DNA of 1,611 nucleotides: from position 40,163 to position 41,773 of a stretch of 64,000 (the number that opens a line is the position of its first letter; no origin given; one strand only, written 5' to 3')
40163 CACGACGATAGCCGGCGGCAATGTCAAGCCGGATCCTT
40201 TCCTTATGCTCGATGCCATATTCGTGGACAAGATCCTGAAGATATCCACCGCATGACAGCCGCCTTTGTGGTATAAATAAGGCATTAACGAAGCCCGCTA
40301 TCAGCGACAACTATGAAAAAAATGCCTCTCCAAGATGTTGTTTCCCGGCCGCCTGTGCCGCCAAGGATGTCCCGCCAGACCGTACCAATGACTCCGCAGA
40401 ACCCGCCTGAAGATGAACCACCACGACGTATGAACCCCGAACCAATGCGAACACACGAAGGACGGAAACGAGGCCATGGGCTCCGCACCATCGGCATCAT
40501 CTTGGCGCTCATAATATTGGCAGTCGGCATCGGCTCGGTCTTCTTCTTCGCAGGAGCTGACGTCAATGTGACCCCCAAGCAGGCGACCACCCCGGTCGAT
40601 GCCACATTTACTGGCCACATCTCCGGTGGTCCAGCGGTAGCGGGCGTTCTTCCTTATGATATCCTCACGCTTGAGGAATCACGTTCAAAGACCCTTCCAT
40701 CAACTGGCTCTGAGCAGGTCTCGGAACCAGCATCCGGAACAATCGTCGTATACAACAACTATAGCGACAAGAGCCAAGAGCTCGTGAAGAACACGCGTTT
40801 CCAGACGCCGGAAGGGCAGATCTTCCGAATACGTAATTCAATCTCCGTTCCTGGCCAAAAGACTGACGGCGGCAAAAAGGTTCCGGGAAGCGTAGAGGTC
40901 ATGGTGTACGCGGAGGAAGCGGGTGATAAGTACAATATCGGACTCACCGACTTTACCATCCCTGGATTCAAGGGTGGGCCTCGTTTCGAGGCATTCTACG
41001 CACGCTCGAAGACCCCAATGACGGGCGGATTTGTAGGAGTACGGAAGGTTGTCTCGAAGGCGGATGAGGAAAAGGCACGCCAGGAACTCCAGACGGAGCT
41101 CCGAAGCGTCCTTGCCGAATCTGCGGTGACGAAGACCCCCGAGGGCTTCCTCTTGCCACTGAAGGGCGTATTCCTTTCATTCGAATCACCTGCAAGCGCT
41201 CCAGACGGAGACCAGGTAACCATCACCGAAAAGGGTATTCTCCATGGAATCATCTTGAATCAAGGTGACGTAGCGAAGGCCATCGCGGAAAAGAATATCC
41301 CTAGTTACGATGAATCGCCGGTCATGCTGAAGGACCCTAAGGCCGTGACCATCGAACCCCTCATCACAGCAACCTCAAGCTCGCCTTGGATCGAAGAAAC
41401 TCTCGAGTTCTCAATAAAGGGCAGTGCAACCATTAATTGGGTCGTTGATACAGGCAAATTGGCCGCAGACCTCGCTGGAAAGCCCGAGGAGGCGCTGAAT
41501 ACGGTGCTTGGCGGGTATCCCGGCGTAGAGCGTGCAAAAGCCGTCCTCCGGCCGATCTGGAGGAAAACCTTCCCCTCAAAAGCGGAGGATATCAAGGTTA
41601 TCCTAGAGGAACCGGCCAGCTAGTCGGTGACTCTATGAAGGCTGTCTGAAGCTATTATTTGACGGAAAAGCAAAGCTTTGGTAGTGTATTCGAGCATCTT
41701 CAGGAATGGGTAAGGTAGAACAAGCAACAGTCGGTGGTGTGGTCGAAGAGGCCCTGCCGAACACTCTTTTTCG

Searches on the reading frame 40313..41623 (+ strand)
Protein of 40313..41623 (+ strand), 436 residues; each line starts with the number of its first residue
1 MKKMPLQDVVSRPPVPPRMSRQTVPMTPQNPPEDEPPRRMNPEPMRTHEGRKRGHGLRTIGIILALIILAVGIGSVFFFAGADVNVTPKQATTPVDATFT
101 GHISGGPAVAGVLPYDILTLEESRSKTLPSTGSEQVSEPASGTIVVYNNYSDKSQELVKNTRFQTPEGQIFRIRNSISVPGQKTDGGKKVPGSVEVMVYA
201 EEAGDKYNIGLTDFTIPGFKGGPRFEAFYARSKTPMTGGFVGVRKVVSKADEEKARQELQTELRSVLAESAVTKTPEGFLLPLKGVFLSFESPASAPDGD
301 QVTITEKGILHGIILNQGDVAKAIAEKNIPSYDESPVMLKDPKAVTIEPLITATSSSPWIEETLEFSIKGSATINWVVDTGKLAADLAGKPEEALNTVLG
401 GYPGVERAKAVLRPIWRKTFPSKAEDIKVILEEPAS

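Call 29: search_protein_families(library=pfam, proteins=[window:40313-41623:+], max_evalue=0.001)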
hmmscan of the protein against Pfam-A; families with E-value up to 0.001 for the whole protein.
window:40313-41623:+ (436 aa): 1 family
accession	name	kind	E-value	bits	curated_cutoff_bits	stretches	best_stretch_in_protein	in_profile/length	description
PF21110.3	GlxA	-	1.6e-06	29.2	27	1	140-222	2-93/105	GlxA beta barrel domain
